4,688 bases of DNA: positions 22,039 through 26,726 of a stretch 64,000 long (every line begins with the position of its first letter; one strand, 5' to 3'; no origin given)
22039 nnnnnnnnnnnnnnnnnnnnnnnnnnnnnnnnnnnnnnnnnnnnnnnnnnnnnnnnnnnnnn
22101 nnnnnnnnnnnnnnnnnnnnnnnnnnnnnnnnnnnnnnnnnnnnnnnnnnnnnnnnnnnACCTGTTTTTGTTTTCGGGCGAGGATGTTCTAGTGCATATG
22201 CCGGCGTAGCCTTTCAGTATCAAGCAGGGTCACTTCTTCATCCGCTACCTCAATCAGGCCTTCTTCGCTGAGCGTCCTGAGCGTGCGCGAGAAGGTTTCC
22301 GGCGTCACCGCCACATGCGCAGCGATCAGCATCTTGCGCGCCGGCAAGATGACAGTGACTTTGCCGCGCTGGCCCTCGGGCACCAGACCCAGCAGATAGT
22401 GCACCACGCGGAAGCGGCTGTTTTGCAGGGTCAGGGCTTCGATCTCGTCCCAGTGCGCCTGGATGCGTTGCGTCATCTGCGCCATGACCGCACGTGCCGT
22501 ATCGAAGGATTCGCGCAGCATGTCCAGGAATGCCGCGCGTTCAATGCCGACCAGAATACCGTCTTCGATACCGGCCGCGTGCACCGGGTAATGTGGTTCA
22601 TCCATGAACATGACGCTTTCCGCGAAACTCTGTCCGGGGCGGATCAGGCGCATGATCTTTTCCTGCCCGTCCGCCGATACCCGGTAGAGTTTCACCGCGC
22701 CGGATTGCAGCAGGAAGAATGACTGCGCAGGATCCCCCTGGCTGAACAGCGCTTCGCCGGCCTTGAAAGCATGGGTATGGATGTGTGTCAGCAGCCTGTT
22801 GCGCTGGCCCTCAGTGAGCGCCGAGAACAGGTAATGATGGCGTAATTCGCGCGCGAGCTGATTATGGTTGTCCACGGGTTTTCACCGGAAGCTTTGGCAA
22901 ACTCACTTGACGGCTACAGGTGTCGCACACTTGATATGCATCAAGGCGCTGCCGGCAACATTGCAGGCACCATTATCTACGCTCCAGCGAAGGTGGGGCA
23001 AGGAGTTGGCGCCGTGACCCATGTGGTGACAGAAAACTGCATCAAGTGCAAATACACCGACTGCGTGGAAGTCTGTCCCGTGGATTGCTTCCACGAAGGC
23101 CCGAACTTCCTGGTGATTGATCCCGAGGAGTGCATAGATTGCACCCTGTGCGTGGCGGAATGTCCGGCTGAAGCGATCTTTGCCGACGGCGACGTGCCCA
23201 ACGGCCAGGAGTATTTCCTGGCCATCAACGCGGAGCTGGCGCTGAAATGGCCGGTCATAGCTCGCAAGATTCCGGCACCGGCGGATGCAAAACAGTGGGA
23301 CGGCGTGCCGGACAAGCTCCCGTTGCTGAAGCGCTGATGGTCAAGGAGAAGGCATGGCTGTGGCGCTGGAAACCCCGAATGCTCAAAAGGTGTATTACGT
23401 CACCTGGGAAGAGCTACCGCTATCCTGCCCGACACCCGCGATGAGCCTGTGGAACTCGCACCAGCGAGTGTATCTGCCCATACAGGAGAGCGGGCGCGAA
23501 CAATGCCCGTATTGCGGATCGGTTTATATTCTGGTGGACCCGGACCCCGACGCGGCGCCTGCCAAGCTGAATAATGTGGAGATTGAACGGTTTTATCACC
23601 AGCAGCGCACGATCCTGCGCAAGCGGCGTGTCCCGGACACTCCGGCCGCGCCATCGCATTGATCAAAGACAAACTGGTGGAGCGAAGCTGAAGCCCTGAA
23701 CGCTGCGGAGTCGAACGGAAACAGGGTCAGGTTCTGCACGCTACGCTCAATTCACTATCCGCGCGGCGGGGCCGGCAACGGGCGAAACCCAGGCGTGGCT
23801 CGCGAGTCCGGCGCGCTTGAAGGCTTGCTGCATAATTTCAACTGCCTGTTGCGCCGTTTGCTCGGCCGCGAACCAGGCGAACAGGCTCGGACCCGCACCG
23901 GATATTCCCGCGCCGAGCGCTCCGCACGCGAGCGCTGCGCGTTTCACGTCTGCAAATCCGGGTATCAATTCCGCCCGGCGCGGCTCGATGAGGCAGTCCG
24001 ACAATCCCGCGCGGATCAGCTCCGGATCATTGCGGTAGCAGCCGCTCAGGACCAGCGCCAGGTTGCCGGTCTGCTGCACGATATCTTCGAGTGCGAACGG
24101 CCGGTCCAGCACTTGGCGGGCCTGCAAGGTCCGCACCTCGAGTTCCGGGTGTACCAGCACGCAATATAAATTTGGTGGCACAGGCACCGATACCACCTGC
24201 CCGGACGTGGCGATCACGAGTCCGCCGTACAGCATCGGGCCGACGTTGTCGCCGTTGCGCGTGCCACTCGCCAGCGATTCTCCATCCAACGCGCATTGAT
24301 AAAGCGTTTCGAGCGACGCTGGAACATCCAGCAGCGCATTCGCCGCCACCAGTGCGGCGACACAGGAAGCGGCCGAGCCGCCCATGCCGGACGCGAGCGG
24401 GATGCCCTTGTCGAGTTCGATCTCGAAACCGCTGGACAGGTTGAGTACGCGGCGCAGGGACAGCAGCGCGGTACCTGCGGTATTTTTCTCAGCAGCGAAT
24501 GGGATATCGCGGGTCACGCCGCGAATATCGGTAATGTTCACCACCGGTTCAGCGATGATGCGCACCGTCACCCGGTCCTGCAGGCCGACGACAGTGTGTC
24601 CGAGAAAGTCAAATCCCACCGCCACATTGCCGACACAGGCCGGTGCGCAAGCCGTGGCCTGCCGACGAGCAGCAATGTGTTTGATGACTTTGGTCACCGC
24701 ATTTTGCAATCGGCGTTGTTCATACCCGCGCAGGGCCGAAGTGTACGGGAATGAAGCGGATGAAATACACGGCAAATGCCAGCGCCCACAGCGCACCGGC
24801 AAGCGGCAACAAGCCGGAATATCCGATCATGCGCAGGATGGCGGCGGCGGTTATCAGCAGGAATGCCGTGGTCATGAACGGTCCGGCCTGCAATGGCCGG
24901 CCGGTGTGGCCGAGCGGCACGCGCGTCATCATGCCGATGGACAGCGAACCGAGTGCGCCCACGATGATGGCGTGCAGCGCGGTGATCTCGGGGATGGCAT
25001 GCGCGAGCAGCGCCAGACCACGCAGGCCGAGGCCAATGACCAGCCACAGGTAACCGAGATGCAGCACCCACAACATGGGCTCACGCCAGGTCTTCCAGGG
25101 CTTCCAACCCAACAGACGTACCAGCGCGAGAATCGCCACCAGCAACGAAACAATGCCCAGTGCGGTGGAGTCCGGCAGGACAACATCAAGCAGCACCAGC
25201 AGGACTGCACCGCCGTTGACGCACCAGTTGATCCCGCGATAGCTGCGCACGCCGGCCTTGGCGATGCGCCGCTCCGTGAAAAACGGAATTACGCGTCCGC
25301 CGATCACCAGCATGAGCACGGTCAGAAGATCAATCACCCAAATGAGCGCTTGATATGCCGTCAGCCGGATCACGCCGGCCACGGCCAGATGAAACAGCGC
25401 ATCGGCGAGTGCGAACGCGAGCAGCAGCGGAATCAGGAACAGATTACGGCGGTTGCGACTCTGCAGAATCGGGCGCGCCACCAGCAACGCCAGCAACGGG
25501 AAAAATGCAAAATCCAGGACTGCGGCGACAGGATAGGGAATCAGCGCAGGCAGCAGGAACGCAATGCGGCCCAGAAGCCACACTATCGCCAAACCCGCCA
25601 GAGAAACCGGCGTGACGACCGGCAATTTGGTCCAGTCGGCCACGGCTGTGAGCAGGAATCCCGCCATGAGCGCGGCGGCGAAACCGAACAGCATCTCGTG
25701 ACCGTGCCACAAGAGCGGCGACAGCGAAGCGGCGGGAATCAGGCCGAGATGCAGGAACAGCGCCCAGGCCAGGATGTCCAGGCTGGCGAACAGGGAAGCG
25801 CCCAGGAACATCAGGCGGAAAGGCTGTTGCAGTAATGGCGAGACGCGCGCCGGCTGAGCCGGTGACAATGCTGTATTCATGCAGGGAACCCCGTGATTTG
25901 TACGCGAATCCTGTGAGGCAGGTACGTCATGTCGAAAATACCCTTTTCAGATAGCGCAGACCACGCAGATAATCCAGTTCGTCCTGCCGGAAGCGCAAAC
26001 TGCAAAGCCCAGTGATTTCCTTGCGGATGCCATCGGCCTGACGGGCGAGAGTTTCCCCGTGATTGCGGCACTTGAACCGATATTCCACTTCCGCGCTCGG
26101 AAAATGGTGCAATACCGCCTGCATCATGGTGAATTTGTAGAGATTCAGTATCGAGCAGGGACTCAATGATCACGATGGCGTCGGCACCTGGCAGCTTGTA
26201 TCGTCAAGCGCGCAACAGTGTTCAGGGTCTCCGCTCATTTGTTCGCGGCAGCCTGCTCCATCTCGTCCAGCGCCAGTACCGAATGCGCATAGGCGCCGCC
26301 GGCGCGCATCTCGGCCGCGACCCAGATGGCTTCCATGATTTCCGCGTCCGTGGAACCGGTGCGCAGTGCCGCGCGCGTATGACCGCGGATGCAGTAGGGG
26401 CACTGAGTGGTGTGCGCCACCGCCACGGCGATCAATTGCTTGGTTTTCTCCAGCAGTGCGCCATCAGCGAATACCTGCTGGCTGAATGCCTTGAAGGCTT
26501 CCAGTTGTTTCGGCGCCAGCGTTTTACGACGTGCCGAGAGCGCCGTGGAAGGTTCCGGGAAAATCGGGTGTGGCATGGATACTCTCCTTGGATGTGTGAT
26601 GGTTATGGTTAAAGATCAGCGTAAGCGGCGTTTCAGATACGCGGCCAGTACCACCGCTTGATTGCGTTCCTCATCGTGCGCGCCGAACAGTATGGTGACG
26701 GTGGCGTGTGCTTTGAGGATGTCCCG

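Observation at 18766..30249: Three perfect TTGAT-N4-ATCAA (FNR/Dnr-type) palindromes, all in promoters, link qNOR, a cysteine-free Crp/Fnr regulator, fdxA and a lipA-led operon into one putative NO/anoxia stimulon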

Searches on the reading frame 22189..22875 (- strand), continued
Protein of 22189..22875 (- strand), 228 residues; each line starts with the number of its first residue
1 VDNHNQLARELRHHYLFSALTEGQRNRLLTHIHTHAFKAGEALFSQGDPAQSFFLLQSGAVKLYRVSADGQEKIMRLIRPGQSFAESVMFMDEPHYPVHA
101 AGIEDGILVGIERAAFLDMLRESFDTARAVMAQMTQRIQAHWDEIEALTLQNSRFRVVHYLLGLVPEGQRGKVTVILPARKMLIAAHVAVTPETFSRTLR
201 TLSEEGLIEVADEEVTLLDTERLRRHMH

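Call 73: fold_search(model_id=the predicted structure, library=pdb)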
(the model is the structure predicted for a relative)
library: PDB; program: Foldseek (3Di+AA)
matches with E <= 10: 53; with E <= 0.001: 0
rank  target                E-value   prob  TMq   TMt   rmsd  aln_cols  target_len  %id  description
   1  6qzr_D                2.2e+00  0.28  0.38  0.24   9.1       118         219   12  14-3-3 sigma in complex with FOXO1 pT24 peptide (released 2019-07-31)
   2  6n7z                  3.0e+00  0.08  0.25  0.12  14.6       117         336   13  Crystal structure of human FPPS in complex with an allosteric inhibitor YF-02037 (released 2019-11-06)
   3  5ayo                  3.2e+00  0.13  0.30  0.12   9.8       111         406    9  Crystal structure of a bacterial homologue of iron transporter ferroportin in inward-facing state (released 2015-11-04)
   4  5zk3                  3.2e+00  0.11  0.31  0.12  15.3       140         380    9  Crystal structure of rationally thermostabilized M2 muscarinic acetylcholine receptor bound with QNB (released 2018-11-21)
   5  5djr                  3.2e+00  0.06  0.23  0.11  15.2       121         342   12  Crystal structure of human FPPS in complex with biaryl compound 6 (released 2015-09-30)
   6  9had_A                3.6e+00  0.25  0.31  0.34  12.9       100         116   11  Der f 21 dust mite allergen with computationally designed DerF21_b10 binder (released 2024-12-18)
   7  5oma_C                3.8e+00  0.12  0.32  0.20  10.8       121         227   12  CH3 chimera of human 14-3-3 sigma with the StARD1 peptide including Ser57 (released 2017-10-11)
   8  9had_B                4.5e+00  0.21  0.31  0.35  12.6        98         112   11  Der f 21 dust mite allergen with computationally designed DerF21_b10 binder (released 2024-12-18)
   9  8qtt_D                4.5e+00  0.08  0.26  0.16  10.1       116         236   13  Crystal structure of a C-terminally truncated version of Arabidopsis thaliana 14-3-3 omega in complex with a phosphope (released 2023-11-15)
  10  5tpt_B                5.0e+00  0.12  0.33  0.24  11.1       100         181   15  The Crystal Structure of Amyloid Precursor-Like Protein 2 (APLP2) E2 Domain (released 2018-06-06)
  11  1jaf_A                5.3e+00  0.11  0.33  0.33   9.8        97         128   18  CRYSTAL STRUCTURE OF CYTOCHROME C' FROM RHODOCYCLUS GELATINOSUS AT 2.5 ANGSTOMS RESOLUTION (released 1998-01-21)
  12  1ywt_B                5.3e+00  0.08  0.29  0.19   9.0       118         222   13  Crystal structure of the human sigma isoform of 14-3-3 in complex with a mode-1 phosphopeptide (released 2005-03-01)
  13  5lu2_B                5.3e+00  0.08  0.29  0.19  10.0       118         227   13  Human 14-3-3 sigma complexed with long HSPB6 phosphopeptide (released 2017-02-01)
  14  3q7g_A                5.6e+00  0.08  0.26  0.18  10.0        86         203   16  Crystal Structure of E2 domain of Human Amyloid Precursor-Like Protein 1 in complex with SOS (sucrose octasulfate) (released 2011-06-22)
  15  4ihl_B                5.6e+00  0.07  0.26  0.17   9.1       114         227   13  Human 14-3-3 isoform zeta in complex with a diphoyphorylated C-RAF peptide and Cotylenin A (released 2013-09-25)
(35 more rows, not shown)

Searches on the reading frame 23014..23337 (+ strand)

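Call 10: search_protein_families(library=pfam, proteins=[window:23014-23337:+])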
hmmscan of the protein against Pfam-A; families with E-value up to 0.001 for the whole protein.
window:23014-23337:+ (107 aa): 12 families
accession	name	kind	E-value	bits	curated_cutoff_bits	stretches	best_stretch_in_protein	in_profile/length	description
PF11953.13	DUF3470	-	2e-17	63.3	23.2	1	68-107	3-42/42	Domain of unknown function (DUF3470)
PF00037.32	Fer4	-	2.7e-09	36.9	21.1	1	34-55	2-23/24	4Fe-4S binding domain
PF13237.11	Fer4_10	-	1.6e-08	34.8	25.5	2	6-51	6-53/53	4Fe-4S dicluster domain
PF12797.12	Fer4_2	-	1.7e-08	34.3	24.5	1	34-52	4-22/22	4Fe-4S binding domain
PF12837.12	Fer4_6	-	2e-08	34.2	25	1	34-55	3-24/24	4Fe-4S binding domain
PF14697.11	Fer4_21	-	3.1e-07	30.8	35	1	34-56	2-27/59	4Fe-4S dicluster domain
PF13484.11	Fer4_16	-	1.3e-06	29.5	30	1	39-60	1-23/66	4Fe-4S double cluster binding domain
PF12838.12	Fer4_7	-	3.6e-06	27.8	27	1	8-54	1-52/52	4Fe-4S dicluster domain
PF13187.11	Fer4_9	-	1.8e-05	25.1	27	1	8-55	1-52/52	4Fe-4S dicluster domain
PF13183.11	Fer4_8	-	6.1e-05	23.9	27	0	38-56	3-21/68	4Fe-4S dicluster domain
PF13534.11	Fer4_17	-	0.00014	22.8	22.2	0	39-55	1-17/61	4Fe-4S dicluster domain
PF12800.12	Fer4_4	-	0.00016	22.2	24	0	37-52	1-16/17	4Fe-4S binding domain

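Call 16: search_protein_families(library=ncbifam, proteins=[window:23014-23337:+])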
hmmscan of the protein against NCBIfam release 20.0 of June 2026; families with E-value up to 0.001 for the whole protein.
window:23014-23337:+ (107 aa): 46 families (the best 25 are shown)
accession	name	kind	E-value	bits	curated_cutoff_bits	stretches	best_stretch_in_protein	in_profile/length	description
NF045490.1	FdxA_Protbact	equivalog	3.2e-47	159.1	135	1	1-102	1-102/104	ferredoxin FdxA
NF045480.1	FdxA_Actino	equivalog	8.7e-22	77.4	125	1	1-75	1-75/107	ferredoxin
NF058577.1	FdxA_fam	equivalog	1.2e-13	51.1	65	1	1-54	1-52/52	4Fe-4S ferredoxin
NF045874.1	Vhu_polyferre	exception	1.8e-10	40.1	600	1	4-64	125-183/381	F420-non-reducing hydrogenase associated-polyferredoxin VhuB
TIGR04105.1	FeFe_hydrog_B1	subfamily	4e-09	35.7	450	1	3-56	107-160/462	monomeric [FeFe] hydrogenase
NF040864.1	HgcB_ferredoxin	equivalog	5.4e-08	32.6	99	1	5-59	12-65/93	mercury methylation ferredoxin HgcB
TIGR03224.1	benzo_boxA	equivalog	2.1e-07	30.2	459.2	1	6-86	9-83/411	benzoyl-CoA 2,3-epoxidase subunit BoxA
NF038355.1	FDH3_beta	equivalog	3.5e-07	30.4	240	1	6-54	51-100/180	formate dehydrogenase FDH3 subunit beta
NF038196.1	ferrodoxin_EFR1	subfamily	5.6e-07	29.9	75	1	4-58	181-232/242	EFR1 family ferrodoxin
NF011569.0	PRK14993.1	equivalog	6.6e-07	29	416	1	7-59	98-151/244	tetrathionate reductase subunit TtrB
NF041715.1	arsenate_red_ArrB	equivalog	1.3e-06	28.1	450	1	7-63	55-112/233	arsenate respiratory reductase iron-sulfur subunit ArrB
NF045763.1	PhenlGlyoxDHPadF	equivalog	1.5e-06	28.3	150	1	6-55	30-77/78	NADH-dependent phenylglyoxylate dehydrogenase subunit delta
NF045797.1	DsrO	equivalog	1.5e-06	27.8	200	1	7-55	101-150/235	sulfate reduction electron transfer complex DsrMKJOP subunit DsrO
NF043039.1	HgcAB_like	equivalog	1.6e-06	28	285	1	5-55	298-349/350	HgcAB-like fusion protein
TIGR01944.1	rnfB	subfamily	3.7e-06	26.6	68.7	1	3-56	109-161/190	RnfABCDGE type electron transport complex subunit B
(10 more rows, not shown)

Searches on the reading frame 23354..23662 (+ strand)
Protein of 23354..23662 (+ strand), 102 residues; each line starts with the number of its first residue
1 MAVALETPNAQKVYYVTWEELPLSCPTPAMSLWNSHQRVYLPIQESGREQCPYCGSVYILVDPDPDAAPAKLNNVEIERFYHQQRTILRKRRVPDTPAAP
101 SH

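Call 10: search_protein_families(library=pfam, proteins=[window:23354-23662:+])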
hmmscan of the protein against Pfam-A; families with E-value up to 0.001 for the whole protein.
window:23354-23662:+ (102 aa): 1 family
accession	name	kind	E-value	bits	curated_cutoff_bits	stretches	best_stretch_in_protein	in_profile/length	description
PF10276.14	zf-CHCC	-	0.0001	22.7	27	1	35-58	14-37/37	Zinc-finger domain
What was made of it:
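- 23354..23662 (+): zf-CHCC zinc-finger protein, co-transcribed with fdxA. call 10 (weak Pfam hit).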

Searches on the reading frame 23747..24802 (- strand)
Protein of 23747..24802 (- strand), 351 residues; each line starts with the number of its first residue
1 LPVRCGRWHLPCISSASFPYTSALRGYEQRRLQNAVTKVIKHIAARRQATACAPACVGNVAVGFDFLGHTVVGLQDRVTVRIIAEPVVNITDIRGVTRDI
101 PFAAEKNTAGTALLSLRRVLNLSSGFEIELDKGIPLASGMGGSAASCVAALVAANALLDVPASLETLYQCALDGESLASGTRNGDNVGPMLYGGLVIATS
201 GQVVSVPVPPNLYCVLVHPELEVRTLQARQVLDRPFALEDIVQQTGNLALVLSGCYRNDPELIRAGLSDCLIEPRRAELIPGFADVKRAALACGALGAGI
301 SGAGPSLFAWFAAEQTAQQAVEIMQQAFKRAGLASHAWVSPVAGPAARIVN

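Call 10: search_protein_families(library=pfam, proteins=[window:23747-24802:-])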
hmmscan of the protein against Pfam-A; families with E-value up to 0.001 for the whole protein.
window:23747-24802:- (351 aa): 2 families
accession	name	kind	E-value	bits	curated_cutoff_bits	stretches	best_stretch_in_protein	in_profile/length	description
PF00288.32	GHMP_kinases_N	-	1.5e-16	60.8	22.3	1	110-194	4-87/87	GHMP kinases N terminal domain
PF08544.19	GHMP_kinases_C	-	1.6e-13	51.3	21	1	253-329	3-84/85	GHMP kinases C terminal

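Call 16: search_protein_families(library=ncbifam, proteins=[window:23747-24802:-])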
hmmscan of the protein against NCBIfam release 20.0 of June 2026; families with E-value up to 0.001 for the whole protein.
window:23747-24802:- (351 aa): 11 families
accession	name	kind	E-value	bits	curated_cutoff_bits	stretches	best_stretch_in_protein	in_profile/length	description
NF002288.1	PRK01212.1-4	equivalog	3.2e-99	331.8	194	1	51-348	2-302/303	homoserine kinase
TIGR00191.1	thrB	equivalog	1.5e-55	188.2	168.25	1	53-329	5-282/304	homoserine kinase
NF002870.0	PRK03188.1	equivalog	4e-20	71.7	286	1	71-350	42-305/310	4-(cytidine 5'-diphospho)-2-C-methyl-D-erythritol kinase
TIGR00154.1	ispE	equivalog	1.1e-16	61.2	138.7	1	72-329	35-276/294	4-(cytidine 5'-diphospho)-2-C-methyl-D-erythritol kinase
TIGR00549.1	mevalon_kin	equivalog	2.2e-10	40.5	163.05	1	111-250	67-212/276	mevalonate kinase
NF011202.0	PRK14608.1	equivalog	2.3e-09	37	204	1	105-326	72-280/294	4-(cytidine 5'-diphospho)-2-C-methyl-D-erythritol kinase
TIGR01920.1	Shik_kin_archae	equivalog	1.7e-07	30.9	126.85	0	288-318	223-254/266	shikimate kinase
NF003036.0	PRK03926.1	equivalog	5.3e-07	29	403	1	115-202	66-152/302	mevalonate kinase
NF011205.0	PRK14611.1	equivalog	2.5e-05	23.9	364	1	97-226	51-174/275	4-(cytidine 5'-diphospho)-2-C-methyl-D-erythritol kinase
NF003216.0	PRK04181.1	equivalog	4.4e-05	23.4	191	1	121-171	82-132/257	4-(cytidine 5'-diphospho)-2-C-methyl-D-erythritol kinase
NF040725.1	panto_kin_Meth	equivalog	0.00026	20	380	1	125-199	85-157/286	pantoate kinase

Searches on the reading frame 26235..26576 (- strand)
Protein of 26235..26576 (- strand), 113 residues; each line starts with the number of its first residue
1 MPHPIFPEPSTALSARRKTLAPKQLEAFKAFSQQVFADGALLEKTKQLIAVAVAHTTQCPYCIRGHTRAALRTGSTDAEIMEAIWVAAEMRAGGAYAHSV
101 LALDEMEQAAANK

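Call 10: search_protein_families(library=pfam, proteins=[window:26235-26576:-])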
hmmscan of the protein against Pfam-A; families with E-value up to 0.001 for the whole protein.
window:26235-26576:- (113 aa): 1 family
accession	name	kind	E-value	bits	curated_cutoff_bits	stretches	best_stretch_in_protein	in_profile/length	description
PF02627.25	CMD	-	2.1e-21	76.2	23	1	25-105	4-84/84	Carboxymuconolactone decarboxylase family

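Call 16: search_protein_families(library=ncbifam, proteins=[window:26235-26576:-])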
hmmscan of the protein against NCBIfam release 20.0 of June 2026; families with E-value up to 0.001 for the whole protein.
window:26235-26576:- (113 aa): 7 families
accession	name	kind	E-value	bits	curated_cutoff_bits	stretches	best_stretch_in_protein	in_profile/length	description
TIGR04169.1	perox_w_seleSAM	hypoth_equivalog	8.1e-23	80.6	120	1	21-103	19-101/109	arsenosugar biosynthesis-associated peroxidase-like protein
TIGR00778.1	ahpD_dom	domain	2e-18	65.6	27.8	1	39-89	1-51/51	alkylhydroperoxidase AhpD family core domain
NF041537.1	ArsM_AhpD_UU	exception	1.1e-09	37.5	510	1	11-90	251-330/345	arsenite methyltransferase/AhpD domain selenoprotein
NF041047.1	GSU3128_fam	equivalog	3e-09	36.8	110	1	41-88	17-64/84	GSU3128 family (seleno)protein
TIGR01926.1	peroxid_rel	subfamily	1.4e-07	31.5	81.8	1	20-88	38-107/178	peroxidase-related enzyme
NF045649.1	2X_seleno_MduS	exception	3.5e-06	26.2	380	1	23-92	233-302/338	methyltransferase domain-containing selenoprotein MduS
TIGR02425.1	decarb_PcaC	equivalog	4.1e-05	23.7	155.7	1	34-99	46-110/123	4-carboxymuconolactone decarboxylase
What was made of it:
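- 26235..26576 (-): AhpD-like CMD protein with a CxxC motif, last conserved gene of the module. calls 10, 16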
